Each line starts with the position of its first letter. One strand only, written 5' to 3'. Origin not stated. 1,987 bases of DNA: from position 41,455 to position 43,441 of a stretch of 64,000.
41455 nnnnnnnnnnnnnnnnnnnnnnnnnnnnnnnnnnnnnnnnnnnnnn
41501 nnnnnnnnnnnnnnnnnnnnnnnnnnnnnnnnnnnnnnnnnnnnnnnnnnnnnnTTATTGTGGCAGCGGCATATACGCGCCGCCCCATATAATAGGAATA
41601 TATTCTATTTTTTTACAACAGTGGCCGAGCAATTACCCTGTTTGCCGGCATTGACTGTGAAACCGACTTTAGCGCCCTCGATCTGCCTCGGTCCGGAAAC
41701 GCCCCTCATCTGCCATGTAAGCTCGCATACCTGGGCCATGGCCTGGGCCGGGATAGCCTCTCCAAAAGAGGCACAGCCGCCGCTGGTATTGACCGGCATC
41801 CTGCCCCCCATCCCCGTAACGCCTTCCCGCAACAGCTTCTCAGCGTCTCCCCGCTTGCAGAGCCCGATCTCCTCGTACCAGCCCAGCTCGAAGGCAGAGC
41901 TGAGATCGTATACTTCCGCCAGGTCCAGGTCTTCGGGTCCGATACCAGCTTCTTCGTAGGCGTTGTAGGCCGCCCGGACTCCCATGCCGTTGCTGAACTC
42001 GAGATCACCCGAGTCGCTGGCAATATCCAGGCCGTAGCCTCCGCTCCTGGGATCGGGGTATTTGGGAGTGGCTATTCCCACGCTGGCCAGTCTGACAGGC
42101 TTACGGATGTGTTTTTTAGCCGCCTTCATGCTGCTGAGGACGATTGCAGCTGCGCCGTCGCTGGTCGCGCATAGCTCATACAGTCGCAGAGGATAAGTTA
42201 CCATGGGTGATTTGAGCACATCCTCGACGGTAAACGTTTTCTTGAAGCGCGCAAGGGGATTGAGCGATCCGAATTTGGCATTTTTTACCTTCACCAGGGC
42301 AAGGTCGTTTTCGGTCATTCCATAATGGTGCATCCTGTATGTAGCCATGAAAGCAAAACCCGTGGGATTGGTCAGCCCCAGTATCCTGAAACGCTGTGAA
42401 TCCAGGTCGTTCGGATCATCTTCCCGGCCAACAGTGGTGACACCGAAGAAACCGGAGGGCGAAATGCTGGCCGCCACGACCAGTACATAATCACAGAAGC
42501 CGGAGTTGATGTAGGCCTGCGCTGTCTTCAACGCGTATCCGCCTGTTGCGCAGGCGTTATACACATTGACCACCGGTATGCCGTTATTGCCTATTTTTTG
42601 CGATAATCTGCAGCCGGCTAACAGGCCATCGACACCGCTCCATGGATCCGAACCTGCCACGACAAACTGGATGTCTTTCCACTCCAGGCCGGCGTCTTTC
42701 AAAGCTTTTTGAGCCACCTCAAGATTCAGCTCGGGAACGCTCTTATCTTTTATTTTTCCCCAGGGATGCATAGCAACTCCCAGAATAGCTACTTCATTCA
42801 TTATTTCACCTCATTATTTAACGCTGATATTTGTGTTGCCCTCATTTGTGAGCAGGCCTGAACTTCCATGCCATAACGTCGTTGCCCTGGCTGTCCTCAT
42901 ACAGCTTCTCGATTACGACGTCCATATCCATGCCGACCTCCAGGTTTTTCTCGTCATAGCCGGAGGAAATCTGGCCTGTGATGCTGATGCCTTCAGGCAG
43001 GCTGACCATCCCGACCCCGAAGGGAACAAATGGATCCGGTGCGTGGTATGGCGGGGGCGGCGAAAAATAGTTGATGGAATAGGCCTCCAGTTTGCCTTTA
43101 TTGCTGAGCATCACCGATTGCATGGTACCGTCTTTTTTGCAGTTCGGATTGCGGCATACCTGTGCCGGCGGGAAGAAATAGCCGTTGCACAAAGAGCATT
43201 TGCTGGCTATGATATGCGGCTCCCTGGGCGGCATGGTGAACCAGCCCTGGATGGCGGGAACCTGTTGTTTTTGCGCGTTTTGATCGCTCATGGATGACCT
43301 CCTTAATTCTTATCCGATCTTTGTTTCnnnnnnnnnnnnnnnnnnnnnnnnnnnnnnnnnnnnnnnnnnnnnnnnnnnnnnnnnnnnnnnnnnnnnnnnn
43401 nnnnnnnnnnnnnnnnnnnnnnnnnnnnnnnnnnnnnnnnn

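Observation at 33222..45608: bbs-like beta-oxidation module with family-III CoA-transferase and DUF35/SCP-x thiolase pairs: catabolic island for an unidentified carboxylic acid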

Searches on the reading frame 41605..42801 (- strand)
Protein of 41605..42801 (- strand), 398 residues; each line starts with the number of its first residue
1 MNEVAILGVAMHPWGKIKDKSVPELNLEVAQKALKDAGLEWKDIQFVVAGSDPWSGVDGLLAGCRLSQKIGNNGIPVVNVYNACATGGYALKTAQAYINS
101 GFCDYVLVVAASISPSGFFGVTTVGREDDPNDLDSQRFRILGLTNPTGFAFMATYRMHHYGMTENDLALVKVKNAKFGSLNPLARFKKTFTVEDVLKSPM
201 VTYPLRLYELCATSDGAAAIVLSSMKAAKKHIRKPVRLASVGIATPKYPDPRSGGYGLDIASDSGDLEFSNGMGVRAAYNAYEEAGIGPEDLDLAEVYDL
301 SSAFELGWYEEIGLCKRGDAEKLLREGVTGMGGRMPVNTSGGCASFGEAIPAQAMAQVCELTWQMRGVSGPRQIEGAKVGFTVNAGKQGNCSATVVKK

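Call 4: search_protein_families(library=pfam, proteins=[window:41605-42801:-])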
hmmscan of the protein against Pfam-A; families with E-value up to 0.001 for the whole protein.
window:41605-42801:- (398 aa): 6 families
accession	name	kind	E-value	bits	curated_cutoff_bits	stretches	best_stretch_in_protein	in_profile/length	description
PF22691.2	Thiolase_C_1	-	1.2e-33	116.3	28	1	275-396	21-141/144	Thiolase C-terminal domain-like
PF00108.29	Thiolase_N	-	4.8e-08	33.1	26.4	1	4-109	1-110/260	Thiolase, N-terminal domain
PF08545.16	ACP_syn_III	-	5.4e-07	29.8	24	1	80-113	3-36/80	3-Oxoacyl-[acyl-carrier-protein (ACP)] synthase III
PF07451.17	SpoVAD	-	1e-06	28.2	22.1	1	25-112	54-134/329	Stage V sporulation protein AD (SpoVAD)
PF00109.32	ketoacyl-synt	-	4.3e-05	23.7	20.8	0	61-119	152-211/252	Beta-ketoacyl synthase, N-terminal domain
PF00195.25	Chal_sti_synt_N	-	0.00045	20.2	27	1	16-120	93-197/225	Chalcone and stilbene synthases, N-terminal domain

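Call 8: search_protein_families(library=ncbifam, proteins=[window:41605-42801:-], max_evalue=0.00001)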
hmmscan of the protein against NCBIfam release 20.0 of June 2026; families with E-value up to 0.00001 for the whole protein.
window:41605-42801:- (398 aa): 23 families
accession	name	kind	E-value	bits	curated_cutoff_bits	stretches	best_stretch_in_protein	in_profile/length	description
NF004715.0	PRK06059.1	equivalog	6.5e-144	479.8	424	1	2-397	4-398/399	lipid-transfer protein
NF004720.0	PRK06064.1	subfamily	2.6e-76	256.9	420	1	1-394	1-382/389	thiolase domain-containing protein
NF006102.0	PRK08256.1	subfamily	2.2e-70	237.7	436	1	2-397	3-391/394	lipid-transfer protein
NF053570.1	AcCoTHIOL_METTL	equivalog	4.9e-62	210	600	1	1-393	1-377/385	acetyl-CoA acetyltransferase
NF009228.0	PRK12578.1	subfamily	8.9e-62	208.9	485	1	3-390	4-378/387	thiolase domain-containing protein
NF004810.0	PRK06157.1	equivalog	1.3e-61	209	403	1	2-389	7-385/400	acetyl-CoA acetyltransferase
NF004721.0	PRK06065.1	equivalog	3e-52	177.8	455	1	2-375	10-368/393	thiolase domain-containing protein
NF053628.1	BnzsclthlBbsBGT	equivalog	6.3e-50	170.1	750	1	3-376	6-358/389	benzoylsuccinyl-CoA thiolase subunit BbsB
NF006180.0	PRK08313.1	subfamily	1.9e-49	168.5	514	1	2-382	4-367/389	thiolase domain-containing protein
NF005704.0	PRK07516.1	subfamily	2.7e-48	164.8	412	1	2-388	2-376/389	thiolase domain-containing protein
NF004982.0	PRK06365.1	equivalog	7.9e-47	160.3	695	1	27-368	42-391/430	thiolase domain-containing protein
NF004811.0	PRK06158.1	subfamily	2.8e-46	158.3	421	1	3-394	9-375/384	acetyl-CoA acetyltransferase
NF006010.0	PRK08142.1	subfamily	1.2e-45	156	462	1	4-385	7-370/388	thiolase domain-containing protein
NF005892.0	PRK07855.1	subfamily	6.8e-42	143.7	469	1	3-393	7-384/390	lipid-transfer protein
NF004722.0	PRK06066.1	equivalog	9.4e-36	123.6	516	1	2-378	4-363/385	thiolase domain-containing protein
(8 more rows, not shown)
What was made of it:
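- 41605..42801 (-): SCP-x-fold thiolase-like protein (Thl2), native. It keeps Cys84, but 'HDCF' has become 'YDLS' (Tyr298) and 'GHP' has become 'GEA' (Glu348). It passes NCBIfam PRK06059 'lipid-transfer protein' at 480 bits against a cut-off of 424 (call 8).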

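Call 20: search_solved_structures(query=window:41605-42801:-, max_evalue=1e-10)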
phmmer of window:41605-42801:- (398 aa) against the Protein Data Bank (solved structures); distinct sequences matched with E-value up to 1e-10: 19.
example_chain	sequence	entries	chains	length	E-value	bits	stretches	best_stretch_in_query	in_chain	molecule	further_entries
6hsj_A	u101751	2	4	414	2e-47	165.4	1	2-395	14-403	SCP2-thiolase (type-1)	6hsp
6hrv_A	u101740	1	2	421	2.1e-47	165.4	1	2-395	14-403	SCP2-thiolase (type-1)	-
7pxp_C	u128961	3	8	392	2.7e-44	155.1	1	3-375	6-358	Benzoylsuccinyl-CoA thiolase subunit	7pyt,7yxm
7yvy_A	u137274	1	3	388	1.7e-42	149.2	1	2-397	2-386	Acetyl-CoA acetyltransferase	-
4yzo_A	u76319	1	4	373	6.5e-41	144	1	4-396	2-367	Putative acyl-CoA acyltransferase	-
6esq_A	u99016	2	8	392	2.8e-34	122.2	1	1-372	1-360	acetoacetyl-CoA thiolase | Acetyl-CoA acetyltransferase thiolase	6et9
4u4e_A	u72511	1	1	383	4.3e-28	101.8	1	3-367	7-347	Thiolase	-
6ok1_A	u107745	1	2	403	3.7e-27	98.7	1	4-371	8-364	Lipid-transfer protein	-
3zbg_A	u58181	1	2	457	9.4e-27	97.4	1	76-392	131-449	3-KETOACYL-COA THIOLASE-LIKE PROTEIN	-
4bi9_A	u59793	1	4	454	1.6e-26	96.6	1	14-392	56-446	3-KETOACYL-COA THIOLASE, PUTATIVE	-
4bia_A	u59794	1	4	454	1.6e-26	96.6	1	14-392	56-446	3-KETOACYL-COA THIOLASE, PUTATIVE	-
3zbk_A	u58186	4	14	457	1.7e-25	93.2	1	76-392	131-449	3-KETOACYL-COA THIOLASE-LIKE PROTEIN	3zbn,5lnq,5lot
3zbl_A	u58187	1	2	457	2.3e-25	92.8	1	76-392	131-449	3-KETOACYL-COA THIOLASE-LIKE PROTEIN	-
9myr_A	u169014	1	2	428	4.3e-21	78.7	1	143-382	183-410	Nonspecific lipid-transfer protein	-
5m3k_C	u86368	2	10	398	7.9e-21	77.8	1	19-390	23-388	2,4-diacetylphloroglucinol biosynthesis protein PhlC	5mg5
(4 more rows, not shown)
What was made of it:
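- Closest known: DUF35-partnered thiolase-superfamily enzymes: the Ltp2-ChsH2. Different: By sequence it is closer to SCP2-thiolases (165 bits) than to Ltp2 (99 bits) (call 20).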

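Call 40: search_solved_structures(query=window:41605-42801:-, max_evalue=1e-40, show_alignments=3)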
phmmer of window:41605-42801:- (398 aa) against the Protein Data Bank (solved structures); distinct sequences matched with E-value up to 1e-40: 5.
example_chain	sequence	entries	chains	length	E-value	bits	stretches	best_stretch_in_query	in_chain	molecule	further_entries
6hsj_A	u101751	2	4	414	2e-47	165.4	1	2-395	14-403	SCP2-thiolase (type-1)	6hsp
6hrv_A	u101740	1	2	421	2.1e-47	165.4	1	2-395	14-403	SCP2-thiolase (type-1)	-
7pxp_C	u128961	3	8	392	2.7e-44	155.1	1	3-375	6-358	Benzoylsuccinyl-CoA thiolase subunit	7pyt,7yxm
7yvy_A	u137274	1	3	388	1.7e-42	149.2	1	2-397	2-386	Acetyl-CoA acetyltransferase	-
4yzo_A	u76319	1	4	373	6.5e-41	144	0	4-396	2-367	Putative acyl-CoA acyltransferase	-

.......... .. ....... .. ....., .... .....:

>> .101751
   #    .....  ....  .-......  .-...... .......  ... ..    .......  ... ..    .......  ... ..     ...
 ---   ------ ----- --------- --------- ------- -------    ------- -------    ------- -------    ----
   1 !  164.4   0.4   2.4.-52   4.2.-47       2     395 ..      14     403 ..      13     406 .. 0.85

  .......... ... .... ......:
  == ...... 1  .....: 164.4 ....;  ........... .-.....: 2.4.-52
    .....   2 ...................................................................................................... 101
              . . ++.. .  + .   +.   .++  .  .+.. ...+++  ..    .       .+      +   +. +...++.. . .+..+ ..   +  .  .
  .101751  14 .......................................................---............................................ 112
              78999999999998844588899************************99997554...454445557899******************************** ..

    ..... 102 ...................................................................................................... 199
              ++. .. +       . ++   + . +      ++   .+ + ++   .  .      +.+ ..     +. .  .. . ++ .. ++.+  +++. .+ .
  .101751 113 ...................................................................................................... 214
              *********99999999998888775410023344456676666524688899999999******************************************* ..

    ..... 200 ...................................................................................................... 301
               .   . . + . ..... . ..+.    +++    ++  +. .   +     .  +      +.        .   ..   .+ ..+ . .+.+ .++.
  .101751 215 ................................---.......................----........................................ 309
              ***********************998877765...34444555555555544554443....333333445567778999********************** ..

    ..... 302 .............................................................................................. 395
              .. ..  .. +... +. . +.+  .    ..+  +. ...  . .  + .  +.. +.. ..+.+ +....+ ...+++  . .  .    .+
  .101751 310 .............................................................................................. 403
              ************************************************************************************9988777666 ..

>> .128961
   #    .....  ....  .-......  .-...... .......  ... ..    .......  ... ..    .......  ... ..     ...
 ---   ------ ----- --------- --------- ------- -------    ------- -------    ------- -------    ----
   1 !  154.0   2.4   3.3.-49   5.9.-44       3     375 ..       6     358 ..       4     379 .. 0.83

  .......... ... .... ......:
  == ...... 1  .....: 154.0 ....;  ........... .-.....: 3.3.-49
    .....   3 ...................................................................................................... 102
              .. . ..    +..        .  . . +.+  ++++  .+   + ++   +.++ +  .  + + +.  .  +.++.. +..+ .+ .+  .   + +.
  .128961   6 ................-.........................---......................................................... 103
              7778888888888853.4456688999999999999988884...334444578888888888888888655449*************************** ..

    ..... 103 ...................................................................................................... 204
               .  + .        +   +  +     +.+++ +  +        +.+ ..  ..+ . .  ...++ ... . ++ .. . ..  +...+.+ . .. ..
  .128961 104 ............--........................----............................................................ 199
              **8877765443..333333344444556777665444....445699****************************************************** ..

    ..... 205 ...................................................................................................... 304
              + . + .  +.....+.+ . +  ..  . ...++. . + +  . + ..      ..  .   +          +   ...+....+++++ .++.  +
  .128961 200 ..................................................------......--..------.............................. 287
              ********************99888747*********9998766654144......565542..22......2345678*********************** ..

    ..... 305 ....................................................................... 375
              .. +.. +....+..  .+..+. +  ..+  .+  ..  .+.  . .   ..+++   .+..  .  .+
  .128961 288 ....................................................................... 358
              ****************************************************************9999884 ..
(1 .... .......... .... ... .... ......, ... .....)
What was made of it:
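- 41605..42801 (-): Alignments to SCP2-thiolase and BbsB are in call 40.
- On bbs (benzylsuccinate beta-oxidation) gene set: Thl2 lacks both catalytic His residues that BbsB keeps (call 40).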

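Call 55: find_homologous_proteins(query=window:41605-42801:-, max_evalue=1e-20)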
Query window:41605-42801:- (398 aa): 8000 proteins with E <= 1e-20 among 8000 candidates; the best 120 are listed.
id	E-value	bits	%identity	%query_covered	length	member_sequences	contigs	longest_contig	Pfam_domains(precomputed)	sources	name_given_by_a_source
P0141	9.2e-251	850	93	100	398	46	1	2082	PF08545.17,PF07451.18,PF00108.30,PF22691.3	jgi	jgi:acetyl-CoA acetyltransferase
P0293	1.5e-219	747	81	100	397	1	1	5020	PF08545.17,PF07451.18,PF00108.30,PF22691.3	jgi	jgi:acetyl-CoA acetyltransferase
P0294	2.8e-197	674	75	100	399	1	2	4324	PF00109.33,PF00108.30,PF22691.3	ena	-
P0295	1.3e-188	645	71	100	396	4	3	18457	PF00108.30,PF22691.3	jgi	-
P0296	2.3e-184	631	70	100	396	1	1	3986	PF08545.17,PF00108.30,PF22691.3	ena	-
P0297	4.1e-184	630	70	99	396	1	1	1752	PF00108.30,PF22691.3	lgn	-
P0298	3.1e-182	624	70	100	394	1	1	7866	PF00108.30,PF22691.3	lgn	-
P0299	3.8e-178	611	68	100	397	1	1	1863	PF00108.30,PF22691.3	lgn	-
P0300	2.6e-170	585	66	100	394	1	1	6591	PF08545.17,PF00109.33,PF00108.30,PF22691.3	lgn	-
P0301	9.5e-169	580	65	100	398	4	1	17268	PF07451.18,PF00108.30,PF22691.3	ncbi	ncbi:lipid-transfer protein [Chloroflexota bacterium]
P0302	2.2e-163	562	64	100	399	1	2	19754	PF00108.30,PF22691.3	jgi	jgi:acetyl-CoA acetyltransferase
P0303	4.3e-162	558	61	100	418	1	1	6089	PF07451.18,PF00108.30,PF22691.3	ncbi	ncbi:lipid-transfer protein [Chloroflexota bacterium]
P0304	9.3e-161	553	63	100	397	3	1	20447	PF07451.18,PF00108.30,PF22691.3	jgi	-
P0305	1.9e-160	552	64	100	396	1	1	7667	PF07451.18,PF00108.30,PF22691.3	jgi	-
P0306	4.9e-157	541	61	100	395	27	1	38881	PF08545.17,PF00108.30,PF22691.3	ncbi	-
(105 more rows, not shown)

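Call 57: find_related_loci(query=window:41605-42801:-, collection=metagenome_contigs, flank=10000)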
Query window:41605-42801:- (398 aa) in metagenome_contigs; peptide patterns used: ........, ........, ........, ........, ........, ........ (x = any residue, [..] = any of these).
99 stretches matched a pattern; 20 encode a relative of the query (tblastn E <= 1e-3); 19 distinct loci.
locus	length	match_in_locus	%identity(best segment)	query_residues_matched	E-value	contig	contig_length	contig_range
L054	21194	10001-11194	98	1-398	0e+0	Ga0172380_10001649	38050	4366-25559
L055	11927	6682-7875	98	1-398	0e+0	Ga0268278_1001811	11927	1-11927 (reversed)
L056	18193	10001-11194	97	1-398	0e+0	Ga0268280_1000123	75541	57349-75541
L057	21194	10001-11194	97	1-398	0e+0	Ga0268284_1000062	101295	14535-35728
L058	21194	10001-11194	97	1-398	0e+0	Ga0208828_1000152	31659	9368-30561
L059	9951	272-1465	96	1-398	0e+0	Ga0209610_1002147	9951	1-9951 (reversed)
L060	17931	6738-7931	93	1-398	0e+0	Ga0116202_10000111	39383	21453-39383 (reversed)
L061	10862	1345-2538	92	1-398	0e+0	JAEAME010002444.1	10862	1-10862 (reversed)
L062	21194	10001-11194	97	1-398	0e+0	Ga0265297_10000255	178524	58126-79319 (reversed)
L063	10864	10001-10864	97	1-289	0e+0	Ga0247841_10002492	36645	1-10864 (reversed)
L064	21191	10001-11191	95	1-398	0e+0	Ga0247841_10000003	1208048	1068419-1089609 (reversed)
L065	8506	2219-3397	52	2-398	4e-126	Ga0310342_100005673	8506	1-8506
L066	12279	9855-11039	52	2-398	5e-125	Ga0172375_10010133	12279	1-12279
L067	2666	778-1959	49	3-398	3e-122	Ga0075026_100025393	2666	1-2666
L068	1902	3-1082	51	37-398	4e-121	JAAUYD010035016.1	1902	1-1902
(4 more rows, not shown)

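Call 66: search_protein_families(library=pfam, proteins=[L045:12645-13916:+], max_evalue=0.01)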
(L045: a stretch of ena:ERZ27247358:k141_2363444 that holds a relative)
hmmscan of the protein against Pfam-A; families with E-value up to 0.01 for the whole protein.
L045:12645-13916:+ (423 aa): 1 family
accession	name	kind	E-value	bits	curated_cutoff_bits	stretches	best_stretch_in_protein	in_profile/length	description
PF13458.12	Peripla_BP_6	-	1.5e-17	64.7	31.7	1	44-319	6-267/343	Periplasmic binding protein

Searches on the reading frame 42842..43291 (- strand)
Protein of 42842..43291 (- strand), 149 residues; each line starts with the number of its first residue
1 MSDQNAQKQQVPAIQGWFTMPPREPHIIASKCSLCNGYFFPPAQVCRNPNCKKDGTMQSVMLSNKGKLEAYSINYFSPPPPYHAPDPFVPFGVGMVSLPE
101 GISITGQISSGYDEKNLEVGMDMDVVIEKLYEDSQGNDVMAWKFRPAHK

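Call 4: search_protein_families(library=pfam, proteins=[window:42842-43291:-])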
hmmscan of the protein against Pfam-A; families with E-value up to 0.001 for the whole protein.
window:42842-43291:- (149 aa): 2 families
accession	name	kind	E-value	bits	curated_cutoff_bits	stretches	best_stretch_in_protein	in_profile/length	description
PF01796.24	OB_ChsH2_C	-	7.5e-10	39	27.1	1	60-127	2-64/65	ChsH2, C-terminal OB-fold domain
PF12172.15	zf-ChsH2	-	0.00024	21.3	23.2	1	22-53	4-33/37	ChsH2, rubredoxin-like zinc ribbon domain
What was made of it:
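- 42842..43291 (-): DUF35 protein with a four-Cys Zn ribbon and an OB fold. It is the partner of Thl2 and the only DUF35 gene in the window. Pfam OB_ChsH2_C and zf-ChsH2 (call 4).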

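Call 8: search_protein_families(library=ncbifam, proteins=[window:42842-43291:-], max_evalue=0.00001)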
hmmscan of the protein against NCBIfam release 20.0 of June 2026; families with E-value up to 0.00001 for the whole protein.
window:42842-43291:- (149 aa): 1 family
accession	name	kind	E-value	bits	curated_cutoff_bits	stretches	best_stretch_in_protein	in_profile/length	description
NF053627.1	BnzsclthlBbsAGT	equivalog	1.5e-06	28.2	250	1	24-145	33-143/145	benzoylsuccinyl-CoA thiolase subunit BbsA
